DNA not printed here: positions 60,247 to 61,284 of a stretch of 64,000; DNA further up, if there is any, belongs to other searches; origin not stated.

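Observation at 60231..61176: Second low-GC moron: a lipoprotein/TM protein wedged between portal and prohead protease genes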

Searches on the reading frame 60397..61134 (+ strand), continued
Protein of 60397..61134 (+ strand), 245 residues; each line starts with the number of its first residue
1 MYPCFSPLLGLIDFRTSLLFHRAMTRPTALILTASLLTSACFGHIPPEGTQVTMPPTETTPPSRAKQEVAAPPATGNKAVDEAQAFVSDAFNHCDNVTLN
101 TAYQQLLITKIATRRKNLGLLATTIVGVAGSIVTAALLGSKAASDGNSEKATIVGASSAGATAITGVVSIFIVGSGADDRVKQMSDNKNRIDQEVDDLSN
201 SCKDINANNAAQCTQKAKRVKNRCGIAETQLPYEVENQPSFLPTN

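Call 49: search_solved_structures(query=A3, max_evalue=10, show_alignments=2)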
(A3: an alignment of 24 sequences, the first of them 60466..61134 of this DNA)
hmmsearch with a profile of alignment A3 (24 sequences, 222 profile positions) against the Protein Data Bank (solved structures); distinct sequences matched with E-value up to 10: 2.
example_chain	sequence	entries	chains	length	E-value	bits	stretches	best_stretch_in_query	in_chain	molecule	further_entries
6ztk_B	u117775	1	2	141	0.018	17.7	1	143-211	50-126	Mialostatin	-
9uv7_E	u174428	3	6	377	1.4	11.6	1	116-156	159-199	NAD(P) transhydrogenase subunit alpha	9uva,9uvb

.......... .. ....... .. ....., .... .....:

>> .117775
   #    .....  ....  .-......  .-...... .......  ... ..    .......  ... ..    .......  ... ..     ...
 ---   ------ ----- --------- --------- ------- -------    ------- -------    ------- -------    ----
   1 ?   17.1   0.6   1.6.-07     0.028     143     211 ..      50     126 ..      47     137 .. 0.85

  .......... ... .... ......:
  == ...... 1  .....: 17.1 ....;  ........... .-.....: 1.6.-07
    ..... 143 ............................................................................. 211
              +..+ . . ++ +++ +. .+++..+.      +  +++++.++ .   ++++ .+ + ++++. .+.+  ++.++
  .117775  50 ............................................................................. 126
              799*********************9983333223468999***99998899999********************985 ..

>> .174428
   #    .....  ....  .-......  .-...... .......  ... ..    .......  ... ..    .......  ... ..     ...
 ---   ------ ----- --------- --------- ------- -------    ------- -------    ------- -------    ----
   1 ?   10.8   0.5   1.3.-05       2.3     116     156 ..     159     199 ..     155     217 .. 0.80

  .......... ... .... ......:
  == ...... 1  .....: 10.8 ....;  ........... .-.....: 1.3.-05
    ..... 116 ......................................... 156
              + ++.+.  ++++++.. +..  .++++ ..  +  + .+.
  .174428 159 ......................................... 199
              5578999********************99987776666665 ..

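Call 55: search_dna_similar(query=window:60466-61134:+, collection=phages, mode=protein, max_evalue=0.01)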
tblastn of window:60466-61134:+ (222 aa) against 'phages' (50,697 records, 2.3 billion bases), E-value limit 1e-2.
No match.

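Call 67: predict_structure(alignment_id=A3)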
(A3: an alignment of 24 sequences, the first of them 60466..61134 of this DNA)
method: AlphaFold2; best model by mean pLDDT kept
length: 222 residues; sequences in the alignment: 24
mean_pLDDT: 74.1   pTM: 0.59
mean pLDDT of the five models: 74.1, 73.6, 71.1, 69.2, 67.4
residues with pLDDT >= 90: 73; 70-90: 41; 50-70: 95; < 50: 13
segments of 3 or more residues with pLDDT < 50: 1-3, 130-133, 135-137
pLDDT, mean of each block of 10 residues (from residue 1): 51 53 59 61 76 97 96 91 85 72 59 59 53 49 53 80 94 97 98 98 91 61 62
secondary structure, 60 per line:
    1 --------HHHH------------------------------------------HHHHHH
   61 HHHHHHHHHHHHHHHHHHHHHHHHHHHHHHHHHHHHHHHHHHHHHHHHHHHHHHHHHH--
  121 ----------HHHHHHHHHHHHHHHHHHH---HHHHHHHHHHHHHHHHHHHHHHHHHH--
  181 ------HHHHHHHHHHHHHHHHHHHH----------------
elements in order: H9-12 H55-118 H131-149 H153-178 H187-206

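Call 69: fold_search(model_id=the predicted structure, library=viral)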
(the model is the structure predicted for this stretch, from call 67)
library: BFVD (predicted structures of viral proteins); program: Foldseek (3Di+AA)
matches with E <= 10: 260; with E <= 0.001: 0
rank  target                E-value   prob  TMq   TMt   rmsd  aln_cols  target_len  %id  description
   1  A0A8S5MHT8            6.0e-02  0.60  0.24  0.21  15.5       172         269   11  Internal virion protein [Siphoviridae sp. ctvyM23]
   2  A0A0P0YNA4            8.4e-02  0.89  0.36  0.36  12.1       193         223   11  (no name in the UniProt tables at hand)
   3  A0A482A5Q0            8.9e-02  0.15  0.14  0.12  21.4       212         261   16  NS3 [Japanaut virus]
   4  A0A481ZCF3            9.4e-02  0.82  0.36  0.33  20.0       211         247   14  Uncharacterized protein [Pithovirus LCPAC304]
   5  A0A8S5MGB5            1.8e-01  0.57  0.27  0.29  16.4       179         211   14  Internal virion protein [Podoviridae sp. ct9P15]
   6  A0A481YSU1            2.7e-01  0.57  0.28  0.19   9.3       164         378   10  Transmembrane protein [Marseillevirus LCMAC101]
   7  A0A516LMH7            2.7e-01  0.25  0.28  0.27  19.4       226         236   15  (no name in the UniProt tables at hand)
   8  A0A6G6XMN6            3.0e-01  0.77  0.39  0.40  17.0       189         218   13  (no name in the UniProt tables at hand)
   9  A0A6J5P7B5            3.7e-01  0.47  0.30  0.33  14.9       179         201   13  Uncharacterized protein [uncultured Caudovirales phage]
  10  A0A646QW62            3.7e-01  0.12  0.18  0.18  17.9       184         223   17  Internal virion protein [Roseobacter phage CRP-4]
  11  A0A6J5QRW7            4.2e-01  0.30  0.25  0.23  14.3       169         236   14  Internal virion protein [uncultured Caudovirales phage]
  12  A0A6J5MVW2            4.6e-01  0.51  0.33  0.29  13.7       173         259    9  Internal virion protein [uncultured Caudovirales phage]
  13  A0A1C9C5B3            4.6e-01  0.21  0.25  0.27   9.8       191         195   11  SMODS and SLOG-associating 2TM effector domain-containing protein [Heterosigma akashiwo virus 01]
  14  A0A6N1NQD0            5.2e-01  0.60  0.39  0.34  18.1       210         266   10  Uncharacterized protein [Tupanvirus deep ocean]
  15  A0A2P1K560            5.5e-01  0.21  0.21  0.23  13.7       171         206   10  (no name in the UniProt tables at hand)
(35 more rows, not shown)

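Call 71: fold_search(model_id=the predicted structure, library=pdb)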
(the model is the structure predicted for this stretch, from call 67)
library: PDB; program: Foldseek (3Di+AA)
matches with E <= 10: 97; with E <= 0.001: 0
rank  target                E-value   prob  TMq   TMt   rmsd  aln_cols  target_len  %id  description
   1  4cgk_A                1.0e+00  0.15  0.21  0.15  15.1       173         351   13  Crystal structure of the essential protein PcsB from Streptococcus pneumoniae (released 2014-05-21)
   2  6z6o_C                1.4e+00  0.30  0.34  0.17  20.9       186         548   13  HDAC-TC (released 2021-02-17)
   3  9uxh_F                1.8e+00  0.12  0.23  0.11  18.3       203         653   10  type II Lamassu, LmuACB with DNA (released 2026-03-25)
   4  6cq5                  2.0e+00  0.09  0.20  0.10  13.3       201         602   10  TBK1 in Complex with Sulfone Analog of Amlexanox (released 2018-12-05)
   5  6cq4                  2.0e+00  0.06  0.17  0.08  20.1       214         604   10  TBK1 in Complex with Cyclohexyl Analog of Amlexanox (released 2018-12-05)
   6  3o1i_B                2.1e+00  0.09  0.21  0.18  19.1       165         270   12  Crystal Structure of the TorS sensor domain - TorT complex in the absence of ligand (released 2011-12-21)
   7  4jl9                  2.3e+00  0.10  0.22  0.10  13.2       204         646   10  Crystal structure of mouse TBK1 bound to BX795 (released 2013-06-19)
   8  4iwo                  2.3e+00  0.09  0.22  0.10  16.2       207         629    9  Crystal structure and mechanism of activation of TBK1 (released 2013-03-13)
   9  6h2d_S                2.9e+00  0.04  0.13  0.13  26.5       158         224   12  Structure of the soluble AhlC of the tripartite alpha-pore forming toxin, AHL, from Aeromonas hydrophila. (released 2019-07-10)
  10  7a0g_BBB              3.1e+00  0.08  0.21  0.16  23.4       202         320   14  Structure of the SmhB pore of the tripartite alpha-pore forming toxin, Smh, from Serratia marcescens. (released 2021-03-31)
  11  7nsu_D                3.1e+00  0.08  0.21  0.13  14.3       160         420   13  ColicinE9 intact translocation complex (released 2021-08-11)
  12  7p3r_B                3.3e+00  0.10  0.27  0.20  13.1       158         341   14  Helical structure of the toxin MakA from Vibrio cholera (released 2022-02-23)
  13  6cq0                  3.3e+00  0.10  0.24  0.11  12.8       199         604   10  TBK1 in Complex with Dimethyl Amino Analog of Amlexanox (released 2018-12-05)
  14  6h2d_P                3.3e+00  0.03  0.13  0.13  27.0       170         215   12  Structure of the soluble AhlC of the tripartite alpha-pore forming toxin, AHL, from Aeromonas hydrophila. (released 2019-07-10)
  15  9hqx_B                3.4e+00  0.14  0.33  0.14  12.8       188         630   11  Salmonella enterica Lamassu LmuACB bound to DNA duplex (released 2025-10-01)
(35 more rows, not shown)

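Call 72: search_protein_families(library=padloc, alignment_id=A3, max_evalue=1)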
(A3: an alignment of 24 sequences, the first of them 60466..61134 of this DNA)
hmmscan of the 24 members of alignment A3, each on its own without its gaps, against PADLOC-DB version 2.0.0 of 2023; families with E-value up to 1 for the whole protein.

A. member 1, window:60466-61134:+ (222 aa): 1 family
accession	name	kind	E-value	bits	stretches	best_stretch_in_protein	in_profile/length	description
PDLC03819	RTasSLATT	-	0.038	11.7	1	99-185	37-107/176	DRT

B. families by the number of members that match (of 24 scanned): 2 families
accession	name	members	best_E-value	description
PDLC03819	RTasSLATT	2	0.0056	DRT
PDLC00712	Effector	1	0.094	2TM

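Call 76: find_encoding_contigs(protein=P0009, flank=8000, max_places=3)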
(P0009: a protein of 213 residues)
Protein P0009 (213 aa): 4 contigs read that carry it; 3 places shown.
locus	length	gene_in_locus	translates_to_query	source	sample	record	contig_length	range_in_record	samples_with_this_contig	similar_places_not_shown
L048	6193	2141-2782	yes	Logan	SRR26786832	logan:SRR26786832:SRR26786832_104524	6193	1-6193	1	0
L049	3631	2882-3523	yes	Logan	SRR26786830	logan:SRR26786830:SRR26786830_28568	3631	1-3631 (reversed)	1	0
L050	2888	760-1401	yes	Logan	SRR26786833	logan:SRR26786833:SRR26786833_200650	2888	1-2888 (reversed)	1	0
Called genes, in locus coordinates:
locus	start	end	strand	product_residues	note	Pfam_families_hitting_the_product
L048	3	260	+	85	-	?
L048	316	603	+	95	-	-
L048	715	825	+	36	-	-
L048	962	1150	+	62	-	-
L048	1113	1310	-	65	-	-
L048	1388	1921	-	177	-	PF03887:YfbU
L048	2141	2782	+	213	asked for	-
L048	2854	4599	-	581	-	PF03602:Cons_hypoth95 (faint), PF01555:N6_N4_Mtase, PF04471:Mrr_cat (weak)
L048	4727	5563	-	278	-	-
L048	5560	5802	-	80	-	-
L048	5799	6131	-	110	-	-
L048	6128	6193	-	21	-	?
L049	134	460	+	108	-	-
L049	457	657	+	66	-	-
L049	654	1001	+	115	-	-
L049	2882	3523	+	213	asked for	-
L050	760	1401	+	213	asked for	-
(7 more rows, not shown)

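Call 77: find_encoding_contigs(protein=P0013, flank=8000, max_places=3)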
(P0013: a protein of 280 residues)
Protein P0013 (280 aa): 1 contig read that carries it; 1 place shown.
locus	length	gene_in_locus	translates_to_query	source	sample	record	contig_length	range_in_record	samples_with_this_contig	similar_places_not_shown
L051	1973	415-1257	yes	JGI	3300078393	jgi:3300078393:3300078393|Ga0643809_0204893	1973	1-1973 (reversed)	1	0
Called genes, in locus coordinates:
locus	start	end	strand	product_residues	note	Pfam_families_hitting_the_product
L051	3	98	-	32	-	?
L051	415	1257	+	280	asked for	-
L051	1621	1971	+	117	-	?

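Call 78: find_encoding_contigs(protein=P0016, flank=8000, max_places=3)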
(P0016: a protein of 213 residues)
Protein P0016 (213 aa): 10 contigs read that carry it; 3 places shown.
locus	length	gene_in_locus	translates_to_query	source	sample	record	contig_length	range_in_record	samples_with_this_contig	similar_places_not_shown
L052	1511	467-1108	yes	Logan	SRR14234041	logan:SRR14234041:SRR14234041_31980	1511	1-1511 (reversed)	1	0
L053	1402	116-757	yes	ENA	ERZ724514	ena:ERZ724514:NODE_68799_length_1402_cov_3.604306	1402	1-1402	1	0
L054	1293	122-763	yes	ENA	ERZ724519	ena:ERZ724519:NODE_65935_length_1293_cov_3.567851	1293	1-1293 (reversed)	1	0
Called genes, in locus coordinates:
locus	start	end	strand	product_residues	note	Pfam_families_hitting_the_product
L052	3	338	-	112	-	?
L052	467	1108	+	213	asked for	-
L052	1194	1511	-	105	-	?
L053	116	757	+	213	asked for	-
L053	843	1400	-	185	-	?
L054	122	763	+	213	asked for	-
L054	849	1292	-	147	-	?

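Call 79: find_related_loci(query=A2, collection=metagenome_contigs, flank=8000)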
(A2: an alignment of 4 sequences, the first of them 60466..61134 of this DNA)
Query A2 (222 aa) in metagenome_contigs; peptide patterns used: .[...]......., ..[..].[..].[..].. (x = any residue, [..] = any of these).
200 stretches matched a pattern, but none encodes a relative of the query by tblastn (E <= 1e-3).

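Call 80: find_related_loci(query=A2, collection=viral_contigs, flank=8000)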
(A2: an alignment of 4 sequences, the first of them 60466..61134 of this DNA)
Query A2 (222 aa) in viral_contigs; peptide patterns used: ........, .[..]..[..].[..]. (x = any residue, [..] = any of these).
96 stretches matched a pattern, but none encodes a relative of the query by tblastn (E <= 1e-3).

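Call 88: search_dna_similar(query=window:60466-61134:+, collection=plasmids, mode=protein, max_evalue=0.01)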
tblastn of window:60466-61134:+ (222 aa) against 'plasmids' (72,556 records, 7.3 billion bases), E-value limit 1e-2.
No match.

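Call 89: list_cluster_members(proteins=[P0001, P0004])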
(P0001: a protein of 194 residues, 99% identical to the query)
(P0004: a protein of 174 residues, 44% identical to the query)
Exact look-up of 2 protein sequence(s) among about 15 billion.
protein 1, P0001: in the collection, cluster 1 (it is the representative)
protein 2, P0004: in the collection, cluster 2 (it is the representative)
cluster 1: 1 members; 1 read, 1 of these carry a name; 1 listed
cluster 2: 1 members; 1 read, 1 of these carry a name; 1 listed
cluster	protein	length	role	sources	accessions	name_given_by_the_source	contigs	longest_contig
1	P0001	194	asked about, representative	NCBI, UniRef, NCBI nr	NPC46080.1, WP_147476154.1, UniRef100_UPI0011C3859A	hypothetical protein HPC50_03215 [Corallococcus exiguus] | hypothetical protein n=1 Tax=Corallococcus TaxID=83461 RepID=UPI0011C3859A | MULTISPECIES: hypothetical protein [Corallococcus]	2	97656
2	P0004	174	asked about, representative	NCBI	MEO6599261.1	MAG: hypothetical protein ABIQ16_05270 [Polyangiaceae bacterium]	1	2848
